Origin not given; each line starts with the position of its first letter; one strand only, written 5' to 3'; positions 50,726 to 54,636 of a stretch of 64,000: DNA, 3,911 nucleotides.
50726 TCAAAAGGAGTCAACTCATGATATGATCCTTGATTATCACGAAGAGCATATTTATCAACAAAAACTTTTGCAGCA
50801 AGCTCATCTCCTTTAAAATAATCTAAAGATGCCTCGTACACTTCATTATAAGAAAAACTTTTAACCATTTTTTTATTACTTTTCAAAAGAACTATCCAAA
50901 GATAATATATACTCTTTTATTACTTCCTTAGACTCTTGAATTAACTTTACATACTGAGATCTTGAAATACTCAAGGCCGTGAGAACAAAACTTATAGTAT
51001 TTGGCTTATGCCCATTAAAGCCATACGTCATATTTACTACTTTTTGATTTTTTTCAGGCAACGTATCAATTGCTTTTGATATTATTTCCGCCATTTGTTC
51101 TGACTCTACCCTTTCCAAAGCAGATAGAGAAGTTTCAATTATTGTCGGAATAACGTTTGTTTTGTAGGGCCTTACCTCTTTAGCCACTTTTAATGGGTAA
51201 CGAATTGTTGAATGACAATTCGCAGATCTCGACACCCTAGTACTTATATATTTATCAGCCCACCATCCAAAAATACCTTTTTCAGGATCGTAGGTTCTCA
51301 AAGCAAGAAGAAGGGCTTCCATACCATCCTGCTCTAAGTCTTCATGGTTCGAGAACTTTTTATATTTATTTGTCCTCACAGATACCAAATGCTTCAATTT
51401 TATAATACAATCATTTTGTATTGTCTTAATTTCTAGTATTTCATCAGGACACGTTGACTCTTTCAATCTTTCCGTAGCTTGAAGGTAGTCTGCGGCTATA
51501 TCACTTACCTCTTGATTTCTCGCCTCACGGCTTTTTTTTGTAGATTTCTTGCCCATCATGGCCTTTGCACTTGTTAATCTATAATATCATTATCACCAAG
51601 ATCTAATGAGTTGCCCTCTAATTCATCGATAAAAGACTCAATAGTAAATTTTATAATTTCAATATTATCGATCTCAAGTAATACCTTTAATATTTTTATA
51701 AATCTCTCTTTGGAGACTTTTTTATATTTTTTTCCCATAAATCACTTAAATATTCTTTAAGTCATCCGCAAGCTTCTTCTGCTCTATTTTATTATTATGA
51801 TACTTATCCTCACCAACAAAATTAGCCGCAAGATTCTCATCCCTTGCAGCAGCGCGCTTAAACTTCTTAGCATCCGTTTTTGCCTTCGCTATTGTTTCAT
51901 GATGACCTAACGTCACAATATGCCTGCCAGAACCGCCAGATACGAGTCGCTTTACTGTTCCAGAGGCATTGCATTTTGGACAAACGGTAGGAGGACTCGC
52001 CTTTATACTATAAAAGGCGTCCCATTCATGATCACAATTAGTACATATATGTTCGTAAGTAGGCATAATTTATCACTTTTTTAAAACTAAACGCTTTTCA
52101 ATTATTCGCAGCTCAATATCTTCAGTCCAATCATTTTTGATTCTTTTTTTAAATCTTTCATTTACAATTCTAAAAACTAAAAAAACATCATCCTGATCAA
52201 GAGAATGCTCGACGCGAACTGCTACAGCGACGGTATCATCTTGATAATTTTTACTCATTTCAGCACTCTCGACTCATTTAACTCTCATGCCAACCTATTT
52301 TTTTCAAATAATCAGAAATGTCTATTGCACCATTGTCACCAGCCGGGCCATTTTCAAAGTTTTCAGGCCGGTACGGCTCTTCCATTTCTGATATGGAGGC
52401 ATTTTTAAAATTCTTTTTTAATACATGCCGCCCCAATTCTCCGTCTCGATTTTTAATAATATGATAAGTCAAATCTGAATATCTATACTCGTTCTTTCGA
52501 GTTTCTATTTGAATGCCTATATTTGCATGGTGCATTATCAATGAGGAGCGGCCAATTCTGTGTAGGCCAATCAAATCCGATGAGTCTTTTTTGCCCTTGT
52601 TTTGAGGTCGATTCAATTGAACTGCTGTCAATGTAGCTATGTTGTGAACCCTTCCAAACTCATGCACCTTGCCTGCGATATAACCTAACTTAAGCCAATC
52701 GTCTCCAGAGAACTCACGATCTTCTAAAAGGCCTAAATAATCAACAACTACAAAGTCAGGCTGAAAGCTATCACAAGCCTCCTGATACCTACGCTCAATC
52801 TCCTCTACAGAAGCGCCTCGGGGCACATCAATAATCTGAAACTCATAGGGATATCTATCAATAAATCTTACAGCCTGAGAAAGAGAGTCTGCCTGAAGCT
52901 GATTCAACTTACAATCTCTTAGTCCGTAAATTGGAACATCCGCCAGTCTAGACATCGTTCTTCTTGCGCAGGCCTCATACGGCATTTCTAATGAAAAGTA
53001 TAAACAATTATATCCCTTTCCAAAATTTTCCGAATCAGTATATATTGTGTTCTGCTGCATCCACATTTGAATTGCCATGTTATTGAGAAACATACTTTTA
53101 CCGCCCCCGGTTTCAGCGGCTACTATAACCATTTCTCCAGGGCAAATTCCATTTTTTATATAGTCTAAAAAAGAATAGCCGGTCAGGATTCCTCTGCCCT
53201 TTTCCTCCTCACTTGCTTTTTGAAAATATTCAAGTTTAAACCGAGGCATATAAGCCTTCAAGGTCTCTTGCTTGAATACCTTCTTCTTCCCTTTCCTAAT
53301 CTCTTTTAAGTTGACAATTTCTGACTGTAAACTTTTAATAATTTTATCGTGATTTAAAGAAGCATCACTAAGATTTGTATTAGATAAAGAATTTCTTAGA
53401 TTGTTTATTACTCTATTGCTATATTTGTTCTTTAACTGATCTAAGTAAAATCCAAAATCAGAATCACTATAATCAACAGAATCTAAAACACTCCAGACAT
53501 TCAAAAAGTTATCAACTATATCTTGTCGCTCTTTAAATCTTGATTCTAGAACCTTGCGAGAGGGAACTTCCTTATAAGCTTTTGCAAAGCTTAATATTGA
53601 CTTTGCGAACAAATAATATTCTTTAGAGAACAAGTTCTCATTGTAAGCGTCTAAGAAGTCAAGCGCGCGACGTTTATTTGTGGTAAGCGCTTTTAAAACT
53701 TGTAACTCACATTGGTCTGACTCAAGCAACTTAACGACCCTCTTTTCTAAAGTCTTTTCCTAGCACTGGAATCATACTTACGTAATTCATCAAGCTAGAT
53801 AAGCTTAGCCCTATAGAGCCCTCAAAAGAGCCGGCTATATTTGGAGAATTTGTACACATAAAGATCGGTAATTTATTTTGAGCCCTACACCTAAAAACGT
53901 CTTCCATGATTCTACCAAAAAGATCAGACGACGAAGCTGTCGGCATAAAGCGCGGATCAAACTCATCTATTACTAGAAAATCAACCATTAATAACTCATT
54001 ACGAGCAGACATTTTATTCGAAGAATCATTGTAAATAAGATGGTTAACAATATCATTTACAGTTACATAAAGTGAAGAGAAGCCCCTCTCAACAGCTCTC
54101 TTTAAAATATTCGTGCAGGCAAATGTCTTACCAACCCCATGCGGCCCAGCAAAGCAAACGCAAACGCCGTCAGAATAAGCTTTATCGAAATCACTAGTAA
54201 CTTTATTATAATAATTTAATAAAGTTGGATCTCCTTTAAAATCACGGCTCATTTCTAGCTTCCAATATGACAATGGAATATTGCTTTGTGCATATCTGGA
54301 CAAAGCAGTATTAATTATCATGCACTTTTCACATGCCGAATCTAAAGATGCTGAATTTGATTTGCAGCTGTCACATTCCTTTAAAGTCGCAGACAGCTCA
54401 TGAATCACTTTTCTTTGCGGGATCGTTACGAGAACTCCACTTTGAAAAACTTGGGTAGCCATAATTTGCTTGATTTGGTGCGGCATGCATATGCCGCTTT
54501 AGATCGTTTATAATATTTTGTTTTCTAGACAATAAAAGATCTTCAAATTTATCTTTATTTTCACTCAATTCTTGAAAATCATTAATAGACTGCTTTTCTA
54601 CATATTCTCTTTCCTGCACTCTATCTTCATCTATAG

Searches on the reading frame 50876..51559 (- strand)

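Call 28: search_protein_families(library=phrogs, proteins=[window:50876-51559:-], max_evalue=0.00001)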
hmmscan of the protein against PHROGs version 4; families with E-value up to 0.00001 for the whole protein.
window:50876-51559:- (227 aa): 1 family
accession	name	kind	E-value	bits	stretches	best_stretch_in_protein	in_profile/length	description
phrog_351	-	transcription regulation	5.5e-13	49.4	1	58-217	515-725/928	RNA polymerase sigma factor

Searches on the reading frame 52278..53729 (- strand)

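Call 28: search_protein_families(library=phrogs, proteins=[window:52278-53729:-], max_evalue=0.00001)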
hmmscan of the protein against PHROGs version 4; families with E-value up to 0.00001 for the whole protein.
window:52278-53729:- (483 aa): 3 families
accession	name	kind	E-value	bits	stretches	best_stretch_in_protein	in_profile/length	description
phrog_19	-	DNA, RNA and nucleotide metabolism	6.7e-61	207.9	1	1-456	157-588/621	DnaB-like replicative helicase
phrog_239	-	DNA, RNA and nucleotide metabolism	1.1e-21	78.5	1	165-460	323-610/801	DNA primase/helicase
phrog_243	-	DNA, RNA and nucleotide metabolism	7e-18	65.5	1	170-433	9-248/273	DnaB-like replicative helicase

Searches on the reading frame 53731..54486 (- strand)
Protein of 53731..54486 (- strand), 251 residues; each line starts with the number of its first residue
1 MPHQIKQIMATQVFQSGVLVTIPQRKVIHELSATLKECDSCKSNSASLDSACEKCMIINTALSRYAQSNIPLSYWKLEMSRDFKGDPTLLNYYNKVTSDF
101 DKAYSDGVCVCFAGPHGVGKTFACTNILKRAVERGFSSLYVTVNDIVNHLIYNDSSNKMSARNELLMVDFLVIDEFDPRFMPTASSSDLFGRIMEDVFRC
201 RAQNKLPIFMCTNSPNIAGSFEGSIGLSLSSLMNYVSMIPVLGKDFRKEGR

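Call 28: search_protein_families(library=phrogs, proteins=[window:53731-54486:-], max_evalue=0.00001)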
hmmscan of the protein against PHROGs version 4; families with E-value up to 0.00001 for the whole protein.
window:53731-54486:- (251 aa): 2 families
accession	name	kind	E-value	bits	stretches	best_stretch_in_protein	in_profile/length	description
phrog_50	-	DNA, RNA and nucleotide metabolism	1e-14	55.6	1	34-213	274-475/570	DnaC-like helicase loader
phrog_3277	-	DNA, RNA and nucleotide metabolism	3.3e-08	34.5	1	108-181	11-92/168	DnaC-like helicase loader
